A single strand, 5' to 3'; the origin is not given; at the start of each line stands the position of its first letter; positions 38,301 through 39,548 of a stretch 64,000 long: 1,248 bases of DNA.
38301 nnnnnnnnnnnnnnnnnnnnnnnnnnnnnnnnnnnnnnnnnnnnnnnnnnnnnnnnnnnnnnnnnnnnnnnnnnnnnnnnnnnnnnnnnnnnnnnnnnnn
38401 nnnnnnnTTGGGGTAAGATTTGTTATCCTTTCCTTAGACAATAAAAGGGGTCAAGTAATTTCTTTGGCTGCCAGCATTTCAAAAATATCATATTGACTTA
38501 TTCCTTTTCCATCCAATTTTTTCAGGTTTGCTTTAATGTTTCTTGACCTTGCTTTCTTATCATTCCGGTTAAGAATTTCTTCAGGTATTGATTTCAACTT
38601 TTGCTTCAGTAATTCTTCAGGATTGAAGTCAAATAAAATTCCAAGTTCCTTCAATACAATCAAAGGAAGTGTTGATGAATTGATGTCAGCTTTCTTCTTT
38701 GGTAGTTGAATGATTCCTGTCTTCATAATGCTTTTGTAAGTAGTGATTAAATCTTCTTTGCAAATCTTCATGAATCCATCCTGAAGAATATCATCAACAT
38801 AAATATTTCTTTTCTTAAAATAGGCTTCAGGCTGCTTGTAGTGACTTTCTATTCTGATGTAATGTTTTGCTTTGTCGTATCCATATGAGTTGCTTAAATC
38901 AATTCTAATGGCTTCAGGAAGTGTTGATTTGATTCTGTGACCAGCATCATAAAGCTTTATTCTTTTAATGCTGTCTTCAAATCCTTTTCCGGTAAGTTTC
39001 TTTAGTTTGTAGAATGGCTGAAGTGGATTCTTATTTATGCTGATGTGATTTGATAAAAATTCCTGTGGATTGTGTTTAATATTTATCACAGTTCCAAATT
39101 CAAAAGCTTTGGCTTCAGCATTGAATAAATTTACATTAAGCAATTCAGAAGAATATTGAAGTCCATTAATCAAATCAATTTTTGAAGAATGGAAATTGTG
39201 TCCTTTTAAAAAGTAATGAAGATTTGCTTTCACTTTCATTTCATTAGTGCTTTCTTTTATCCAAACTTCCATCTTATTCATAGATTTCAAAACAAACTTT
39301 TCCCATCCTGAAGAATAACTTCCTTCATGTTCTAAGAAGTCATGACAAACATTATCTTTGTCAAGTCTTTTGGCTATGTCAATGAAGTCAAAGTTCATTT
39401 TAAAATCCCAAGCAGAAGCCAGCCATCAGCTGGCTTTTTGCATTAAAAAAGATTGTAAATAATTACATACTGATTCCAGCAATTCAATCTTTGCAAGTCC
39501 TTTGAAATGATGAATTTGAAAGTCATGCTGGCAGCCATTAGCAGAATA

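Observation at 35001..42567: A 7.55-kb tRNA-Arg-integrated element with integrase, Xis-like HTH, possible RCR Rep and an orphan small terminase: candidate phage satellite in Bacteroidota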

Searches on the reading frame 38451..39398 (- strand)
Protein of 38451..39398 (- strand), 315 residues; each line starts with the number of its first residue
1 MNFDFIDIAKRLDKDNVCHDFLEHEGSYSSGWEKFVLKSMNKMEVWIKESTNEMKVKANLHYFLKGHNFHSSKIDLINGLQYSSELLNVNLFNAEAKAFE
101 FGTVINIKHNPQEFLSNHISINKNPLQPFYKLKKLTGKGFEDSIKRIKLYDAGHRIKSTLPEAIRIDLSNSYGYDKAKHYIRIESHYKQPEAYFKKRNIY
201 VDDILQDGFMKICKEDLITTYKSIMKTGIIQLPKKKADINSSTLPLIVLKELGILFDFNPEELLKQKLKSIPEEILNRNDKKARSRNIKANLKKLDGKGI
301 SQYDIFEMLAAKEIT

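Call 4: search_protein_families(library=pfam, proteins=[window:38451-39398:-], max_evalue=1)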
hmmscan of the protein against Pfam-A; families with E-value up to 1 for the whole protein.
window:38451-39398:- (315 aa): 0 families

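Call 5: search_protein_families(library=phrogs, proteins=[window:38451-39398:-], max_evalue=1)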
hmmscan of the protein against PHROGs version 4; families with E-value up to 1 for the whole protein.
window:38451-39398:- (315 aa): 1 family
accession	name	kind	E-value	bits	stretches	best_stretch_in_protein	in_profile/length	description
phrog_26003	-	unknown function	0.088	13.8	1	7-56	5-55/69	-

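Call 9: search_protein_families(library=ncbifam, proteins=[window:38451-39398:-], max_evalue=1)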
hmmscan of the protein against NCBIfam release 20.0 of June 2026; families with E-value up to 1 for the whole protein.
window:38451-39398:- (315 aa): 0 families

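Call 19: find_homologous_proteins(query=window:38451-39398:-, max_evalue=0.001)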
Query window:38451-39398:- (315 aa): 39 proteins with E <= 0.001 among 2027 candidates.
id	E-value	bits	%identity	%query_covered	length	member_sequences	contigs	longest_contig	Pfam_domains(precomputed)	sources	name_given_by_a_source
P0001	1.5e-201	686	99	100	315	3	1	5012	-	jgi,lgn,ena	-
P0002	3.4e-145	501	72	100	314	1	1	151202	-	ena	-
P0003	1.3e-138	479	71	100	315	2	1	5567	-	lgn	-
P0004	4.2e-128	445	67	100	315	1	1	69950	-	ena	-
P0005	2.3e-127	442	68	100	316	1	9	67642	-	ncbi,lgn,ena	-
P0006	3.6e-112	393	56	100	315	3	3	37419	-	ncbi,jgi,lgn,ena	jgi:hypothetical protein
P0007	9.8e-106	371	55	100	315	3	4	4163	-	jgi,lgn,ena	jgi:hypothetical protein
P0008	7.5e-105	369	54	100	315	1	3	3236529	-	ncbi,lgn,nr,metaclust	ncbi:hypothetical protein AEM51_13075 [Bacteroidetes bacterium UKL13-3]|nr:hypothetical protein AEM5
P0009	1.2e-100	355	54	100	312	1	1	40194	-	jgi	-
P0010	1.1e-98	348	54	100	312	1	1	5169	-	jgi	-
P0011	1.7e-98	348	52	100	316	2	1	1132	-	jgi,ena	jgi:hypothetical protein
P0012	1.9e-98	348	49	100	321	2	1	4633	-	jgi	jgi:hypothetical protein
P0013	2.6e-98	347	52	100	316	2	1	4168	-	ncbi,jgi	jgi:hypothetical protein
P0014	3.2e-97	344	52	100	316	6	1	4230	-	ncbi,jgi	jgi:hypothetical protein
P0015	1.3e-96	342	52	100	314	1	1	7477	-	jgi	jgi:hypothetical protein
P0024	8.6e-75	270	44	99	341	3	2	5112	-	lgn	-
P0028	5.7e-73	264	43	99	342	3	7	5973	-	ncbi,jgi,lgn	jgi:hypothetical protein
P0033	7.9e-69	250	40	100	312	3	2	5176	-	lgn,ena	-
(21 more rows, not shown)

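Call 22: search_protein_families(library=pfam, alignment_id=A2, max_evalue=1)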
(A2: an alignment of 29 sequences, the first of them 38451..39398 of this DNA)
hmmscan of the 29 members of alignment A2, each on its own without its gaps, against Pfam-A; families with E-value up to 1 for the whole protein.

A. member 1, window:38451-39398:- (315 aa): 0 families

B. families by the number of members that match (of 29 scanned): 15 families
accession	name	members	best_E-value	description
PF05144.20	Phage_CRI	3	0.011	Replication-associated protein G2P N-terminal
PF22453.1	TubZ-like_C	2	0.037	Tubulin/FtsZ-like protein TubZ-like, C-terminal domain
PF03693.20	ParD_antitoxin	2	0.069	Bacterial antitoxin of ParD toxin-antitoxin type II system and RHH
PF05951.18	Peptidase_M15_2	2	0.084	Bacterial protein of unknown function (DUF882)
PF08963.15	DUF1878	1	0.00085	Protein of unknown function (DUF1878)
PF20098.4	DUF6488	1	0.039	Family of unknown function (DUF6488)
PF25001.1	Aegyptin_C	1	0.073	Aegyptin, C-terminal domain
PF11123.14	DNA_Packaging_2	1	0.088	DNA packaging protein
PF24466.1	DUF7578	1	0.12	Domain of unknown function (DUF7578)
PF05596.16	Taeniidae_ag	1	0.13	Taeniidae antigen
PF24143.1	Beta-sand_ComC_2nd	1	0.21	EGF-like domain-containing protein ComC second beta-sandwich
PF07697.16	7TMR-HDED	1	0.32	7TM-HD extracellular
PF17908.6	APAF1_C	1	0.35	APAF-1 helical domain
PF10884.14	DUF2683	1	0.37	Protein of unknown function (DUF2683)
PF20439.3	SpoIVA_C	1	0.56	Sporulation stage IV protein A, C-terminal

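Call 23: search_solved_structures(query=A2, max_evalue=10)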
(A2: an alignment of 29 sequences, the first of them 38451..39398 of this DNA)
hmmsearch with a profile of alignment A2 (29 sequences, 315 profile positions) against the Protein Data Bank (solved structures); distinct sequences matched with E-value up to 10: 0.

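Call 27: find_related_loci(query=A3, collection=viral_contigs, flank=10000)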
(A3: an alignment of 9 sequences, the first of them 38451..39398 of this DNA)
Query A3 (315 aa) in viral_contigs; peptide patterns used: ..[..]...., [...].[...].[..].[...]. (x = any residue, [..] = any of these).
142 stretches matched a pattern, but none encodes a relative of the query by tblastn (E <= 1e-3).

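Call 28: find_related_loci(query=A3, collection=genome_contigs, flank=10000)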
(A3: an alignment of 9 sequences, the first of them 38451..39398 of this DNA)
Query A3 (315 aa) in genome_contigs; peptide patterns used: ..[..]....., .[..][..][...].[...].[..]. (x = any residue, [..] = any of these).
61 stretches matched a pattern; 15 encode a relative of the query (tblastn E <= 1e-3); 15 distinct loci.
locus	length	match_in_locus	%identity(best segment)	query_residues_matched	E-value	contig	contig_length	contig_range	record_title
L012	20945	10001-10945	54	1-315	7e-112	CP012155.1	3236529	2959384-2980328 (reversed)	Bacteroidetes bacterium UKL13-3 chromosome, complete genome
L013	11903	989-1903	57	1-305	8e-111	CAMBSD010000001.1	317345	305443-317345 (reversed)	MAG: Chitinophaga pinensis isolate AE-24oct19-69 genome assembly, contig: AE-24oct19-C2, whole genome shotgun sequence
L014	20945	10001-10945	52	1-314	1e-104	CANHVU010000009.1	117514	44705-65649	MAG: Bacteroidetes bacterium isolate RE-27jun17-99 genome assembly, contig: RE-27jun17-C60, whole genome shotgun sequenc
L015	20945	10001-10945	50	1-313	2e-101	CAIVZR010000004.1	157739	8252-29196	MAG: uncultured Bacteroidetes bacterium isolate KTt_bin-2886 genome assembly, contig: bin-2886:004/107, whole genome sho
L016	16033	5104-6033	45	1-312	1e-84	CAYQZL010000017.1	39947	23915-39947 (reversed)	MAG TPA_asm: uncultured Rikenellaceae bacterium isolate binchicken_co43_356 genome assembly, contig: NODE_1414_length_39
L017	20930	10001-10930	44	1-312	2e-81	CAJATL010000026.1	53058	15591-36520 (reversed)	MAG: uncultured Bacteroidetes bacterium isolate Loc090907-6m_bin-095 genome assembly, contig: bin-095:026/424, whole gen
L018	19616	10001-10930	44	1-312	4e-80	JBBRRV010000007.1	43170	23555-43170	MAG: Bacteroidales bacterium isolate La2_maxbin2.001 La2_maxbin2.001_K_250626L43170_cov_203.7439, whole genome shotgun s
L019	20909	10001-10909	42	1-309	1e-79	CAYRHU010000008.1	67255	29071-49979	MAG TPA_asm: uncultured Chitinophaga sp. isolate SRP173033_co3_99 genome assembly, contig: NODE_341_length_67255_cov_12.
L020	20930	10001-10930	45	1-312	4e-84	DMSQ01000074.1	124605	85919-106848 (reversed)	MAG TPA_asm: Prolixibacteraceae bacterium isolate UBA9940 contig_6128, whole genome shotgun sequence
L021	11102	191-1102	42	1-309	5e-75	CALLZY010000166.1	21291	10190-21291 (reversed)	MAG TPA_asm: uncultured Chitinophagaceae bacterium isolate SRR2107216_bin.75_CONCOCT_v1.1_MAG genome assembly, contig: E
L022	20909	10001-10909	40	1-309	2e-74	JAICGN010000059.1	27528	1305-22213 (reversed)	MAG: Chitinophagaceae bacterium isolate CF_bin.53 k141_2966046_length_27528_cov_13.4191, whole genome shotgun sequence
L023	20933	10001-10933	43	4-312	1e-74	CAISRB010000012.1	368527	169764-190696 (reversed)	MAG: uncultured Bacteroidales bacterium isolate AM-lipid-02-D10_bin-0834 genome assembly, contig: bin-0834:12/33, whole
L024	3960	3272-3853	56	1-194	1e-65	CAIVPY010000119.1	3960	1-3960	MAG: uncultured Bacteroidetes bacterium isolate Ja_bin-5116 genome assembly, contig: bin-5116:119/656, whole genome shot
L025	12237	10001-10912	41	1-310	5e-78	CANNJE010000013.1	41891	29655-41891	MAG: Chitinophagaceae bacterium isolate ZH-Oct18-54 genome assembly, contig: ZH-Oct18-C481, whole genome shotgun sequenc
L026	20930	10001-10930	43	1-312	3e-82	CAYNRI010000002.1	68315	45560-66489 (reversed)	MAG TPA_asm: uncultured Rikenellaceae bacterium isolate SRP192927_co1_597 genome assembly, contig: NODE_458_length_68315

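Call 34: predict_structure(alignment_id=A2)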
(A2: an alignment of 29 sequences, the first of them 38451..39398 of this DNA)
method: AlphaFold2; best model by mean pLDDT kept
length: 315 residues; sequences in the alignment: 29
mean_pLDDT: 93.6   pTM: 0.87
mean pLDDT of the five models: 93.6, 93.3, 93.3, 93.1, 92.7
residues with pLDDT >= 90: 274; 70-90: 40; 50-70: 1; < 50: 0
segments of 3 or more residues with pLDDT < 50: none
pLDDT, mean of each block of 10 residues (from residue 1): 93 90 96 94 95 95 89 90 95 97 96 96 91 94 95 93 93 94 97 96 95 97 94 90 93 92 94 96 94 82 95 93
secondary structure, 60 per line:
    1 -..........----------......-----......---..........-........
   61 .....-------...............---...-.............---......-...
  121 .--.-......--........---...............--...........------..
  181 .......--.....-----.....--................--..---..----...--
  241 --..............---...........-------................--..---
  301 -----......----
elements in order: E2-11 E22-27 E33-38 E42-48 E53-59 H60-65 H73-87 E95-107 H111-116 E118-121 E126-131 E134-141 E145-151 H152-159 H162-172 E179-187 H190-194 H201-204 H207-222 H243-256 H260-270 H278-293 H306-311

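Call 53: find_encoding_contigs(protein=P0024, flank=10000, max_places=4)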
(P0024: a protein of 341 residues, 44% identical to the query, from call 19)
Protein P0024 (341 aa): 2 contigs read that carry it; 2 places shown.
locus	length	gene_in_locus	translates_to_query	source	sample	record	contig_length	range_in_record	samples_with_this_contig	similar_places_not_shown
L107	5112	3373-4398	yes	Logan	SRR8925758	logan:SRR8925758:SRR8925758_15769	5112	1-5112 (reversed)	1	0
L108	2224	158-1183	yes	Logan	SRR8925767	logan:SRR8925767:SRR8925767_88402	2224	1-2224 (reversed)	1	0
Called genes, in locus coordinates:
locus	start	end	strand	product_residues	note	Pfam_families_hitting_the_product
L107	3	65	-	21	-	?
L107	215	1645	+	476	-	PF17293:Arm-DNA-bind_5, PF13102:Phage_int_SAM_5, PF00589:Phage_integrase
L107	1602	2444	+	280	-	PF22545:2CompARG (weak)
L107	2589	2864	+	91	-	PF12728:HTH_17 (faint)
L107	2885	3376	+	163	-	-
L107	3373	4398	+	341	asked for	-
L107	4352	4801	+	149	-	-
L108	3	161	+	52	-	?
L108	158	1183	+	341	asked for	-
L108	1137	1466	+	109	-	-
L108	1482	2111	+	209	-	-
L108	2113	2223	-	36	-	?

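Call 54: find_encoding_contigs(protein=P0033, flank=10000, max_places=4)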
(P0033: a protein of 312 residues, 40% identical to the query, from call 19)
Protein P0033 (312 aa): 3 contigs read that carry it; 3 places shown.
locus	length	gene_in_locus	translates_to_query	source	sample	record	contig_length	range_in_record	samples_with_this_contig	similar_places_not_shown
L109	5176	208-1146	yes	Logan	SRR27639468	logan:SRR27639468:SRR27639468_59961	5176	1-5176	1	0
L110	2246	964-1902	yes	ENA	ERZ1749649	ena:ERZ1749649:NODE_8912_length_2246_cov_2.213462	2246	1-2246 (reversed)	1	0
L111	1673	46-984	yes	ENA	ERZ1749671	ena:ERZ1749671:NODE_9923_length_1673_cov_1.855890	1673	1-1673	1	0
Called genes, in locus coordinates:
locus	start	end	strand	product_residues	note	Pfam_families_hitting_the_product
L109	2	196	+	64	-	?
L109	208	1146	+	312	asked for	-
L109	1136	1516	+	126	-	PF03592:Terminase_2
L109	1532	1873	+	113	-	-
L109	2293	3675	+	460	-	PF17293:Arm-DNA-bind_5, PF13102:Phage_int_SAM_5, PF00589:Phage_integrase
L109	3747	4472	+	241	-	-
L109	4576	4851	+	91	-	PF12728:HTH_17 (weak)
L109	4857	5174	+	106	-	?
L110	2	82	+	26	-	?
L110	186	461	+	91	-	PF12728:HTH_17 (weak)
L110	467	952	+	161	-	-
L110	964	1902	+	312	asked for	-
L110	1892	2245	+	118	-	?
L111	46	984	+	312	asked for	-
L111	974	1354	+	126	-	PF03592:Terminase_2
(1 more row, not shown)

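Call 55: find_encoding_contigs(protein=P0028, flank=10000, max_places=8)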
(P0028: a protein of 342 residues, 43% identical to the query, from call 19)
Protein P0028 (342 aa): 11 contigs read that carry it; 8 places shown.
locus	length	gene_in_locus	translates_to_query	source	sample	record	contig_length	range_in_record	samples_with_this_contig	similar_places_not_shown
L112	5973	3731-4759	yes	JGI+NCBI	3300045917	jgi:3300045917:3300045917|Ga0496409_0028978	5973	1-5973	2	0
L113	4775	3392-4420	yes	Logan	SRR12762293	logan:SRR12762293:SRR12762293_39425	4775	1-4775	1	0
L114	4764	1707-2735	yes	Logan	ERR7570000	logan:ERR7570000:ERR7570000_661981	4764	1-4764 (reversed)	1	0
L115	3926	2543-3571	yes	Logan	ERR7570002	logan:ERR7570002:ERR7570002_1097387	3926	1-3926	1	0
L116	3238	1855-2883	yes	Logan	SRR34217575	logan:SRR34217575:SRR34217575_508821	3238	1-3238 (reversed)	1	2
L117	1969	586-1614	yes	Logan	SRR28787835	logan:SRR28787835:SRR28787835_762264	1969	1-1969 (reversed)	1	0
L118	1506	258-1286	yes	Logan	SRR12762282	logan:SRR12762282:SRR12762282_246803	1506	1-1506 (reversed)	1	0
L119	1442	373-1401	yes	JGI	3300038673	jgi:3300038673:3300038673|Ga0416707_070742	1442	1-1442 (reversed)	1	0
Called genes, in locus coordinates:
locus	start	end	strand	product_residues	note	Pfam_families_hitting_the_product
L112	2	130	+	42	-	?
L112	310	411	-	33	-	-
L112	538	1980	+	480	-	PF17293:Arm-DNA-bind_5, PF13102:Phage_int_SAM_5, PF00589:Phage_integrase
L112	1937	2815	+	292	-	-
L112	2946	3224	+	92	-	PF12728:HTH_17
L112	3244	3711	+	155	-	-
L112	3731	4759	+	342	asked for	-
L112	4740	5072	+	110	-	-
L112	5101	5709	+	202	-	-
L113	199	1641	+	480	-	PF17293:Arm-DNA-bind_5, PF13102:Phage_int_SAM_5, PF00589:Phage_integrase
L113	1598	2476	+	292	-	-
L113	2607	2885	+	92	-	PF12728:HTH_17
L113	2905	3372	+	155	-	-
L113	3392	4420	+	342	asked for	-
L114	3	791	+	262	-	?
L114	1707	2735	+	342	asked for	-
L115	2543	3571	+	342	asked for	-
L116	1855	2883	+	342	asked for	-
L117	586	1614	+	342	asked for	-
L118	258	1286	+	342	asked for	-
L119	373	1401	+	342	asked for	-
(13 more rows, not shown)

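Call 59: find_encoding_contigs(protein=window:38451-39398:-, flank=10000, max_places=10)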
Protein window:38451-39398:- (315 aa): 24 contigs read that carry it; 3 places shown.
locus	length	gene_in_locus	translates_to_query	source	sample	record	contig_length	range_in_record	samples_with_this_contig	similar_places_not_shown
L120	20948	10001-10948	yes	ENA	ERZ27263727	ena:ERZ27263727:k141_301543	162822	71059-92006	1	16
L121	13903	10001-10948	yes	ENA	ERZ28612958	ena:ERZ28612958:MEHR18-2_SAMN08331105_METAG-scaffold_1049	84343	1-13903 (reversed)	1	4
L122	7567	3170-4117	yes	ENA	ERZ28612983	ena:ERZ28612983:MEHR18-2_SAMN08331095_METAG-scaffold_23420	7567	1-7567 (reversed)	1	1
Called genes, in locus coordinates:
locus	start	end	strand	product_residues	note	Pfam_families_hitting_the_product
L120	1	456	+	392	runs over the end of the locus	PF02771:Acyl-CoA_dh_N, PF02770:Acyl-CoA_dh_M, PF00441:Acyl-CoA_dh_1, PF08028:Acyl-CoA_dh_2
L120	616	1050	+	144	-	-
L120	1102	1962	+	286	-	PF09294:Interfer-bind (faint), PF28033:Fn3_ROS1 (faint), PF00041:fn3 (faint)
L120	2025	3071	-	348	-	PF14903:WG_beta_rep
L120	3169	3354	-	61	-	PF07432:Hc1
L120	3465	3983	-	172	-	-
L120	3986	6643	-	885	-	PF00133:tRNA-synt_1, PF09334:tRNA-synt_1g, PF13603:tRNA-synt_1_2, PF08264:Anticodon_1, PF10458:Val_tRNA-synt_C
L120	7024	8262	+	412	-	PF17293:Arm-DNA-bind_5, PF13102:Phage_int_SAM_5, PF00589:Phage_integrase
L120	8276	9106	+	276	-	-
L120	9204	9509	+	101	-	PF12728:HTH_17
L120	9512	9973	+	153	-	-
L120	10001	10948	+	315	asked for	-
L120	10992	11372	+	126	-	PF03592:Terminase_2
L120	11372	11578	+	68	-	-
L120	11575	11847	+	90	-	-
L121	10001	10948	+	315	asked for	-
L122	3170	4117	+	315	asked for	-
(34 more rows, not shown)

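Call 60: find_encoding_contigs(protein=P0001, flank=10000, max_places=6)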
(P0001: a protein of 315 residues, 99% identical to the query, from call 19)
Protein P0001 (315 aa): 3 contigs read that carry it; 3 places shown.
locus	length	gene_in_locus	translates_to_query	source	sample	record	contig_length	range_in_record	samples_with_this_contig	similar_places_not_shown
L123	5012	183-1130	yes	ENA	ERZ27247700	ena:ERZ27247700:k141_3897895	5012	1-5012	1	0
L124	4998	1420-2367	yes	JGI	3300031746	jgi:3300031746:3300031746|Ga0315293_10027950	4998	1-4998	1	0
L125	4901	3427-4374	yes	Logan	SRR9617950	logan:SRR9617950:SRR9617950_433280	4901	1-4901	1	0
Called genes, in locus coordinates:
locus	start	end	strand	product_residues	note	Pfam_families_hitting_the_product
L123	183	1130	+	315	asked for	-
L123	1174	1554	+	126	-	PF03592:Terminase_2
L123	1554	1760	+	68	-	-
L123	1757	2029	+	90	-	-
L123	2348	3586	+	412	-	PF17293:Arm-DNA-bind_5, PF13102:Phage_int_SAM_5, PF00589:Phage_integrase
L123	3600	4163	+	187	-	-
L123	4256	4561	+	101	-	PF12728:HTH_17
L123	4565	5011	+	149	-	?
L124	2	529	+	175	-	?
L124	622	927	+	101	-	PF12728:HTH_17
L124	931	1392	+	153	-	-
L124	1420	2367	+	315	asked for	-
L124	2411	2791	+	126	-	PF03592:Terminase_2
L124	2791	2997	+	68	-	-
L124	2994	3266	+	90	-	-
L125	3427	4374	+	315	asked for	-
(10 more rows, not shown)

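Call 63: search_protein_families(library=padloc, proteins=[window:38451-39398:-], max_evalue=0.1)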
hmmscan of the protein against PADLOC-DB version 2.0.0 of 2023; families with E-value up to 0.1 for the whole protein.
window:38451-39398:- (315 aa): 1 family
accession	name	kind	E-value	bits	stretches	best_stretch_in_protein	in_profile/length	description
PDLC02499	BrxF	-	0.0032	15.8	1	229-290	60-122/133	BrxF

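Call 70: search_solved_structures(query=A6, max_evalue=10)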
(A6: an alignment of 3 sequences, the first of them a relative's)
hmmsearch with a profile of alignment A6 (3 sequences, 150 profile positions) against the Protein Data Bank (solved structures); distinct sequences matched with E-value up to 10: 1.
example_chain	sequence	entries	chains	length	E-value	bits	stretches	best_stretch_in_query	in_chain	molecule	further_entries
5cwc_A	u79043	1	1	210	2.6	10.9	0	3-30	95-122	Designed helical repeat protein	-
